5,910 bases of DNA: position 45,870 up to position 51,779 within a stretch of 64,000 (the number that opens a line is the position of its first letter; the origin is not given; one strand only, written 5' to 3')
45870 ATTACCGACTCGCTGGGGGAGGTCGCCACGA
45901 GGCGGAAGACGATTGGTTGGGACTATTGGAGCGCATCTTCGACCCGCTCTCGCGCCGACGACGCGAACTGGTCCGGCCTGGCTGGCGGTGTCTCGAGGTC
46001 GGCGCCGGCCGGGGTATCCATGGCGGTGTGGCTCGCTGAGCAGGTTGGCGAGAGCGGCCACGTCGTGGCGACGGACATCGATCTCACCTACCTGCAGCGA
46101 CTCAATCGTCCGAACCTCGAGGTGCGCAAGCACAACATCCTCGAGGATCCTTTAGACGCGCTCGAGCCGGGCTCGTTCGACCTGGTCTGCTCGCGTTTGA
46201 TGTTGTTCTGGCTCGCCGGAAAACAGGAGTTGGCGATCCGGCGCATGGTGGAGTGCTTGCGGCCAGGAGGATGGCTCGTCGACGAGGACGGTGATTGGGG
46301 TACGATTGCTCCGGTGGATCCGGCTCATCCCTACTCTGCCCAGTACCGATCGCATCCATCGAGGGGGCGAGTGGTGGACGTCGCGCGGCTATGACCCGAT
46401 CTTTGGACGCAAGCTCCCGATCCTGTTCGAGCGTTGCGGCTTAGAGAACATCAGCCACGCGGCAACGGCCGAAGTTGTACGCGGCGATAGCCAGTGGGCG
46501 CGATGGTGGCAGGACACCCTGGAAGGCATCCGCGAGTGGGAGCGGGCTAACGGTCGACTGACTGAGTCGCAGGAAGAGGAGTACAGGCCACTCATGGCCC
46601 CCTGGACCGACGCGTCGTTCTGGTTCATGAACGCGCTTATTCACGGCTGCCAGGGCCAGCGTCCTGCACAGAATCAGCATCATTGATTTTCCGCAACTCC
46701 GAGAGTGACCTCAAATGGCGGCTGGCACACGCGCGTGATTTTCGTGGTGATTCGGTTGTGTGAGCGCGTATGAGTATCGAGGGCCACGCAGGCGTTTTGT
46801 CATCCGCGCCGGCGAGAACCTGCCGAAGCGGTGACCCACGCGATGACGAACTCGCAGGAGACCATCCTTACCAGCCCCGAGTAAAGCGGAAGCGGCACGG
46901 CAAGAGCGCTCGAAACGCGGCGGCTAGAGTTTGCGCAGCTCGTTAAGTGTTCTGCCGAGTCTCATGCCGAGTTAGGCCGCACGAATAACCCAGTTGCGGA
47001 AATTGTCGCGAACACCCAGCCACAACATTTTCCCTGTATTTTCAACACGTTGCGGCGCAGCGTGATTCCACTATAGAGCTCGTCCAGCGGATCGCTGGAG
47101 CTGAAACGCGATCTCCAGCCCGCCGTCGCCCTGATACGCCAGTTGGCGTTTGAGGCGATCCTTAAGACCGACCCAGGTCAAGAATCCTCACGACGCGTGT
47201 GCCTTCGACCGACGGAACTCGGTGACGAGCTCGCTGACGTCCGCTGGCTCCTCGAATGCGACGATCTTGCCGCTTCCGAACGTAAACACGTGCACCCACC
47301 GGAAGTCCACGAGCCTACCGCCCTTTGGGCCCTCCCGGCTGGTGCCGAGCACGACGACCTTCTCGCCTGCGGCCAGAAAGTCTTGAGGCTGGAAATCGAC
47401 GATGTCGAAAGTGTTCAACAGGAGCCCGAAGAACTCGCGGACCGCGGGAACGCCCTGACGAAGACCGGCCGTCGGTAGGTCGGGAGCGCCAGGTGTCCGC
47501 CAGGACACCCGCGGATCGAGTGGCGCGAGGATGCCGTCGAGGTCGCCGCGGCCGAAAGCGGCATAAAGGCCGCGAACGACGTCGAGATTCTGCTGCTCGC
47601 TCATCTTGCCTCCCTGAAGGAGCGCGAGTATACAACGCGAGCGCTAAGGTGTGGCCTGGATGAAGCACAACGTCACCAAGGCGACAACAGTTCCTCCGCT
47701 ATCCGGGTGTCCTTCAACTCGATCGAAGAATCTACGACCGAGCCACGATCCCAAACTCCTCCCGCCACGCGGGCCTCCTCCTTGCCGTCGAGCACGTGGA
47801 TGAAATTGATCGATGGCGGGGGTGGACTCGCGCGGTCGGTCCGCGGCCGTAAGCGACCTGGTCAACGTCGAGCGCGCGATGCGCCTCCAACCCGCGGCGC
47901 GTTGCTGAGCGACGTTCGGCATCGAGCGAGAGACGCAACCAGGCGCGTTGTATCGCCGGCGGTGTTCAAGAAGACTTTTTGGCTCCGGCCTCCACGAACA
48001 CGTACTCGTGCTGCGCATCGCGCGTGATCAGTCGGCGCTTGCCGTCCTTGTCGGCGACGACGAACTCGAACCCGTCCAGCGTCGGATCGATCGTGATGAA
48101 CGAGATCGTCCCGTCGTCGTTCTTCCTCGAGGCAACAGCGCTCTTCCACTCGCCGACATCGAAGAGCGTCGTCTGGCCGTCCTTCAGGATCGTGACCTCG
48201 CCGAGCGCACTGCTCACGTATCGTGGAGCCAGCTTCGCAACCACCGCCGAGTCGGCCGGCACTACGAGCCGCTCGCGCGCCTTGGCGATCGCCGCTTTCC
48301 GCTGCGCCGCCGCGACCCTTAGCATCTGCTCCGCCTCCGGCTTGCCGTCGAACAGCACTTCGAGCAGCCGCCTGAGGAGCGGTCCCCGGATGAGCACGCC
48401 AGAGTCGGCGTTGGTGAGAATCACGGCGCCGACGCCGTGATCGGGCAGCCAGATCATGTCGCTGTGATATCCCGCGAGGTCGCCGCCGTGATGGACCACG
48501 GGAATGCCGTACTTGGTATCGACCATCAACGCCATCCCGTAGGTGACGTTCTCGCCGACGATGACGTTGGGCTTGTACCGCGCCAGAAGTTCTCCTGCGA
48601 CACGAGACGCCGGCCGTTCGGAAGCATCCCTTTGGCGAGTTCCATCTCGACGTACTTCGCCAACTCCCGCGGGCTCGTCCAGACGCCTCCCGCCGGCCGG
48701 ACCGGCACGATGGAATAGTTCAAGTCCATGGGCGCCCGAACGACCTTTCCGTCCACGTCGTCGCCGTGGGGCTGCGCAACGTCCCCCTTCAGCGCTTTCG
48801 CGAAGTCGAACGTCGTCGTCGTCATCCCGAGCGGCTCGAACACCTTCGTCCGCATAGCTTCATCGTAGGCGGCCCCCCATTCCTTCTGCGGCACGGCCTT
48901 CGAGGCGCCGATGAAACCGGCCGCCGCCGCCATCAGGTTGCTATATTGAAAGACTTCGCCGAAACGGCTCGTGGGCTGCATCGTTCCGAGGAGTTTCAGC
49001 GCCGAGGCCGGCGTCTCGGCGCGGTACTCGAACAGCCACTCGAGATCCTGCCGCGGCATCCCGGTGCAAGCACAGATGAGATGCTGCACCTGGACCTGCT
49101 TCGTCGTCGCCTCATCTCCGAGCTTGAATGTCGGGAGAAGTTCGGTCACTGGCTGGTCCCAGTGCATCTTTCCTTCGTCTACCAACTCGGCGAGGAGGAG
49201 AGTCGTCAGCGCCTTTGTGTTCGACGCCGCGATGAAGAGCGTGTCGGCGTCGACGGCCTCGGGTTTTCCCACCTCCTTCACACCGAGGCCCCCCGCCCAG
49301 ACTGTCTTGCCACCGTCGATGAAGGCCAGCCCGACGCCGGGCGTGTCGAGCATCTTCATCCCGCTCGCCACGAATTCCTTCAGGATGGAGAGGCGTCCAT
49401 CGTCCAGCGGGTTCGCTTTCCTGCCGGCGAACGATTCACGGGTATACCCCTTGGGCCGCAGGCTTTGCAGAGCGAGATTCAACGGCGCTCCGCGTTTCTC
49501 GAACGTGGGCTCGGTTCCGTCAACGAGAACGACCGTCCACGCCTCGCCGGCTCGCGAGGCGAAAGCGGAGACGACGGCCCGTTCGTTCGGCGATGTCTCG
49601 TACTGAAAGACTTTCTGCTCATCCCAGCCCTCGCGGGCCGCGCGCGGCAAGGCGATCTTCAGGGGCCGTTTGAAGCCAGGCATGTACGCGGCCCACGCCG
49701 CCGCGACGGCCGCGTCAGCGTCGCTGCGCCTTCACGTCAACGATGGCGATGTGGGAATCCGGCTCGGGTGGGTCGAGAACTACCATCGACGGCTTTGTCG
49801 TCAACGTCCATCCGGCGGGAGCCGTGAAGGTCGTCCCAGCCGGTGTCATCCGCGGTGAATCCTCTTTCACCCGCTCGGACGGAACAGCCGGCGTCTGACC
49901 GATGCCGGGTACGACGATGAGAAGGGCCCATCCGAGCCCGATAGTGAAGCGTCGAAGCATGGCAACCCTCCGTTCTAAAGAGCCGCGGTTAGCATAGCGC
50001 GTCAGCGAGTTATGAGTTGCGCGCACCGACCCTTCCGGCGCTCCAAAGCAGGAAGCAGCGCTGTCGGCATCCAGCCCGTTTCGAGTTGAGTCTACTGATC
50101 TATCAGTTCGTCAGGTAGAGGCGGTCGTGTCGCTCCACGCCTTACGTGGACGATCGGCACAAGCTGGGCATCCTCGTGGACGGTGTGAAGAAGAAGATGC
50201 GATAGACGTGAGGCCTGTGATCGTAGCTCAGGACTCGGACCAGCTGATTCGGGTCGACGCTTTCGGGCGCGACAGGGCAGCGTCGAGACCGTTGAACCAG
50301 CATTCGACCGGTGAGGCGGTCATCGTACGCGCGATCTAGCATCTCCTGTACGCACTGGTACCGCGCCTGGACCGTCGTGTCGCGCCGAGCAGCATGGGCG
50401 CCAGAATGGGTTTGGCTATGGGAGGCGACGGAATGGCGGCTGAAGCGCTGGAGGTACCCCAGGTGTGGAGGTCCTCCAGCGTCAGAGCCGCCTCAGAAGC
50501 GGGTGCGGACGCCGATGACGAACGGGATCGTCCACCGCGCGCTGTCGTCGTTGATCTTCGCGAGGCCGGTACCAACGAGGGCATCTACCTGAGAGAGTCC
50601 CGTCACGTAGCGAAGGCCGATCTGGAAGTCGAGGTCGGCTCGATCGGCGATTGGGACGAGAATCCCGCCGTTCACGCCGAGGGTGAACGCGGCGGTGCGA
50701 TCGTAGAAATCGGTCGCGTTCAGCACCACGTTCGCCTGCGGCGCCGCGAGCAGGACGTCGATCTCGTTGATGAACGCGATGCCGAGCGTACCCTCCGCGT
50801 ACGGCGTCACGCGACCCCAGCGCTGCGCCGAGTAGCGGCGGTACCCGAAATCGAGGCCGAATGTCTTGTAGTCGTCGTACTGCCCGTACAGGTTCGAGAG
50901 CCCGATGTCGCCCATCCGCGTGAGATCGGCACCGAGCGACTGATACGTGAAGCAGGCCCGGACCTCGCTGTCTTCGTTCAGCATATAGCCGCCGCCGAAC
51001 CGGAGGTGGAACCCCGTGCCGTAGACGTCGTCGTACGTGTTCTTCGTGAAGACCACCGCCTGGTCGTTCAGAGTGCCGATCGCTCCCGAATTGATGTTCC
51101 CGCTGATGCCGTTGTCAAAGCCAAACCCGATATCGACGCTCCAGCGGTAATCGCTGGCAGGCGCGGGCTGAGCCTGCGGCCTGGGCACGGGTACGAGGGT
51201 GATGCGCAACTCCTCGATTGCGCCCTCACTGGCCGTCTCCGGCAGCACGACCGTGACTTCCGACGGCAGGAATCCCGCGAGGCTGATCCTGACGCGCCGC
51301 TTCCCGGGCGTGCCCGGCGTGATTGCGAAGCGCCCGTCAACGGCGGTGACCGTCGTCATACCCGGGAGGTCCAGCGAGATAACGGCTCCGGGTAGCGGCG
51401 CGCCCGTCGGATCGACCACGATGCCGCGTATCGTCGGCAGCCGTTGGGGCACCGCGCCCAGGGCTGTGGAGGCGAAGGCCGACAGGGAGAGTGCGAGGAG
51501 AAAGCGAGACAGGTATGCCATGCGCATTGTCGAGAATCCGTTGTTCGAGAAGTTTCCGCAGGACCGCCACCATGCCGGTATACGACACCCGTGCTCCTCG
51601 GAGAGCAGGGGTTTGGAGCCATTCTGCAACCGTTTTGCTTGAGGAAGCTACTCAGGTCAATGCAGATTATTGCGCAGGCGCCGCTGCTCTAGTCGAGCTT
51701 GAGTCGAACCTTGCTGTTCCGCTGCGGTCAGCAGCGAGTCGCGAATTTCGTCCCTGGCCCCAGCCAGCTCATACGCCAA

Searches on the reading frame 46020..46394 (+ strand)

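Call 45: search_protein_families(library=pfam, proteins=[window:46020-46394:+], max_evalue=0.01)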
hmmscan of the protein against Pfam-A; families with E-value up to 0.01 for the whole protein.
window:46020-46394:+ (124 aa): 5 families
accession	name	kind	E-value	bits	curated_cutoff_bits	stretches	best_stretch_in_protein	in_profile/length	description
PF08241.18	Methyltransf_11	-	7.6e-09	36.5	21.2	1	3-87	12-94/95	Methyltransferase domain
PF13649.12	Methyltransf_25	-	1.5e-07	32.4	27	1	2-84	12-97/97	Methyltransferase domain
PF08242.18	Methyltransf_12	-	2.5e-06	28.6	30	1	5-86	14-98/98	Methyltransferase domain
PF13847.12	Methyltransf_31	-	0.00013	22.1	27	1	5-90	21-111/145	Methyltransferase domain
PF01739.24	CheR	-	0.00076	19.4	27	0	34-87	121-172/195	CheR methyltransferase, SAM binding domain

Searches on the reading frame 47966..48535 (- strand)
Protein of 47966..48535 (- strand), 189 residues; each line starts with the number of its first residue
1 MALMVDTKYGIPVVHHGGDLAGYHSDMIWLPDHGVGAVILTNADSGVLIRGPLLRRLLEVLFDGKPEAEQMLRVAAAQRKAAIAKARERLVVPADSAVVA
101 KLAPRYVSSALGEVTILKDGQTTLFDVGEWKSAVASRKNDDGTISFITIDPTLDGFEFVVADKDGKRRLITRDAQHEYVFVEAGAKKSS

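Call 45: search_protein_families(library=pfam, proteins=[window:47966-48535:-], max_evalue=0.01)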
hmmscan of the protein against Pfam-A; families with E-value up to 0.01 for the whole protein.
window:47966-48535:- (189 aa): 2 families
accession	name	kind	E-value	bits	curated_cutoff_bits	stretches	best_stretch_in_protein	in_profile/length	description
PF00144.29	Beta-lactamase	-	0.0015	18.2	27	1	4-46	272-313/329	Beta-lactamase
PF22792.1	DUF7012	-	0.0044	17.4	27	0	149-175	28-55/62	Domain of unknown function (DUF7012)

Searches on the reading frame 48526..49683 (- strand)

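Call 32: search_protein_families(library=pfam, proteins=[window:48526-49683:-], max_evalue=0.001)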
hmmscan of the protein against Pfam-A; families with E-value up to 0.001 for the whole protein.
window:48526-49683:- (385 aa): 1 family
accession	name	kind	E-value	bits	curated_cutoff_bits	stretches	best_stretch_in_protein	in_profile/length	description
PF00144.29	Beta-lactamase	-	9.7e-45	153.6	27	1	102-376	2-261/329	Beta-lactamase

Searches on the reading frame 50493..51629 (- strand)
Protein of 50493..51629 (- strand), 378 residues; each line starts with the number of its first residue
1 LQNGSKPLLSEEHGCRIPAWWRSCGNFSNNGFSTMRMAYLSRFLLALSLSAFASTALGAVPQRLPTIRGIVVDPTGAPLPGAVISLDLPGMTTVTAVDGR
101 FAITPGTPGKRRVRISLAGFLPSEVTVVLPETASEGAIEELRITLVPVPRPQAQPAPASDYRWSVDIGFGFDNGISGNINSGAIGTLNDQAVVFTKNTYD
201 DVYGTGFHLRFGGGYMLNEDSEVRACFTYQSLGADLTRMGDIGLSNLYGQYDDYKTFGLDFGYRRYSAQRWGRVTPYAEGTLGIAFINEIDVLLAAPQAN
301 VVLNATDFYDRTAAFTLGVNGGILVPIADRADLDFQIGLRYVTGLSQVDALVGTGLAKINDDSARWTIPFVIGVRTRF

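Call 32: search_protein_families(library=pfam, proteins=[window:50493-51629:-], max_evalue=0.001)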
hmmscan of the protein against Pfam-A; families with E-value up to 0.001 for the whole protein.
window:50493-51629:- (378 aa): 3 families
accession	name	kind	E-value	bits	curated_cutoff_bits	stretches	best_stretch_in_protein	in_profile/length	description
PF13620.12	CarboxypepD_reg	-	8.1e-13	49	32.3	1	66-131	1-71/82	Carboxypeptidase regulatory-like domain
PF13715.12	CarbopepD_reg_2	-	3.3e-07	30.7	32.2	1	67-132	1-67/88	CarboxypepD_reg-like domain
PF25222.1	DUF7840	-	0.00024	21.3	27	1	256-343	89-176/224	Domain of unknown function (DUF7840)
